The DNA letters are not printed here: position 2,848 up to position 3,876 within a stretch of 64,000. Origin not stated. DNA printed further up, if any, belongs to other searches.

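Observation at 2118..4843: Paralogous nucleotidyltransferase pair flanking a HIT hydrolase, with an attenuator-like leader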

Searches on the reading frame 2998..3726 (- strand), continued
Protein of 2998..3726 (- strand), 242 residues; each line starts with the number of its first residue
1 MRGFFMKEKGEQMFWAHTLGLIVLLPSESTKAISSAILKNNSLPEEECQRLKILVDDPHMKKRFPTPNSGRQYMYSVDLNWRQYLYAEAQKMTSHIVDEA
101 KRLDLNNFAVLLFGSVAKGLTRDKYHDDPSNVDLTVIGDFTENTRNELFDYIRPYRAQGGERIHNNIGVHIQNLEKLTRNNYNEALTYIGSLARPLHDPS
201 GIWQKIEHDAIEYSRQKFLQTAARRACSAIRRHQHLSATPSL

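Call 93: search_protein_families(library=pfam, proteins=[L025:3202-3579:+, L025:2286-2504:+, L029:3105-3953:+, L028:1589-2155:+, L036:3928-4932:+], max_evalue=0.01)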
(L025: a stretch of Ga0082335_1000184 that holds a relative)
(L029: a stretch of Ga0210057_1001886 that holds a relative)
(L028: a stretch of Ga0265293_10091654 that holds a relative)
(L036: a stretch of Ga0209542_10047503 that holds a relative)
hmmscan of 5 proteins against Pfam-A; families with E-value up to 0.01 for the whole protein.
L025:3202-3579:+ (125 aa): 0 families

L025:2286-2504:+ (72 aa): 0 families

L029:3105-3953:+ (282 aa): 0 families

L028:1589-2155:+ (188 aa): 1 family
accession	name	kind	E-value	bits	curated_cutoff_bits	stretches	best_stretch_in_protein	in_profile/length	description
PF02545.19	Maf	-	6.8e-40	137.2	27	1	2-186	1-186/187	Maf-like protein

L036:3928-4932:+ (334 aa): 1 family
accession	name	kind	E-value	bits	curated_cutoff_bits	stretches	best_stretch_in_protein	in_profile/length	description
PF00579.31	tRNA-synt_1b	-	9.3e-63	212.7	21.1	1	5-286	7-291/292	tRNA synthetases class I (W and Y)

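Call 97: search_protein_families(library=pfam, proteins=[P0066, P0058, P0051, P0062, P0071, P0033, P0090, P0049, P0075, P0042], max_evalue=0.01)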
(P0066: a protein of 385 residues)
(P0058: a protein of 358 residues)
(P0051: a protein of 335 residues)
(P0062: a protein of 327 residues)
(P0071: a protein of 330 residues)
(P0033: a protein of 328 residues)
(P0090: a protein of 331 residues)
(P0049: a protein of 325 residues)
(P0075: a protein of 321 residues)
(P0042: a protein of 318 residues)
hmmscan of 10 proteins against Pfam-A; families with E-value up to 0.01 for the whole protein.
P0066 (385 aa): 0 families

P0058 (358 aa): 2 families
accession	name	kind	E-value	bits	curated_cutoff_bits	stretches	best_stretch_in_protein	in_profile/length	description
PF18765.7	Polbeta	-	0.001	19.6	26.9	1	140-190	13-60/93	Polymerase beta, Nucleotidyltransferase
PF01909.29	NTP_transf_2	-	0.0013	19.5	21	1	128-188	4-60/93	Nucleotidyltransferase domain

P0051 (335 aa): 1 family
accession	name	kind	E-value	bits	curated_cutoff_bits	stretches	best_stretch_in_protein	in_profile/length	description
PF18765.7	Polbeta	-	0.00078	20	26.9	1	187-236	12-58/93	Polymerase beta, Nucleotidyltransferase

P0062 (327 aa): 2 families
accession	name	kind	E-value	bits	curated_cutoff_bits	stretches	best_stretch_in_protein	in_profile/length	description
PF01909.29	NTP_transf_2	-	0.00023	21.9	21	1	172-245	6-72/93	Nucleotidyltransferase domain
PF18765.7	Polbeta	-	0.0057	17.2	26.9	0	183-227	14-55/93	Polymerase beta, Nucleotidyltransferase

P0071 (330 aa): 2 families
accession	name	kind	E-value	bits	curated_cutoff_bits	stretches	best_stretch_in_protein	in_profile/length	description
PF01909.29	NTP_transf_2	-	0.00019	22.2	21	1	185-233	14-60/93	Nucleotidyltransferase domain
PF18765.7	Polbeta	-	0.00045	20.8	26.9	1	186-227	14-52/93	Polymerase beta, Nucleotidyltransferase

P0033 (328 aa): 2 families
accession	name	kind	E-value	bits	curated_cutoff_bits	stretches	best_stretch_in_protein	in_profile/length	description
PF18765.7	Polbeta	-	0.00024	21.7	26.9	1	176-222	12-55/93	Polymerase beta, Nucleotidyltransferase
PF01909.29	NTP_transf_2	-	0.00036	21.3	21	1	166-230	5-62/93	Nucleotidyltransferase domain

P0090 (331 aa): 0 families

P0049 (325 aa): 1 family
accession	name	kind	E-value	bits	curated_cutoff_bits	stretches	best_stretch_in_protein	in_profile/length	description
PF18765.7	Polbeta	-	0.0099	16.5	26.9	0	109-151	10-47/93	Polymerase beta, Nucleotidyltransferase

P0075 (321 aa): 0 families

P0042 (318 aa): 1 family
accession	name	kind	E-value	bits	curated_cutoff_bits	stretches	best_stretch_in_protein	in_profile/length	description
PF18765.7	Polbeta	-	0.0096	16.5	26.9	0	102-144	13-52/93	Polymerase beta, Nucleotidyltransferase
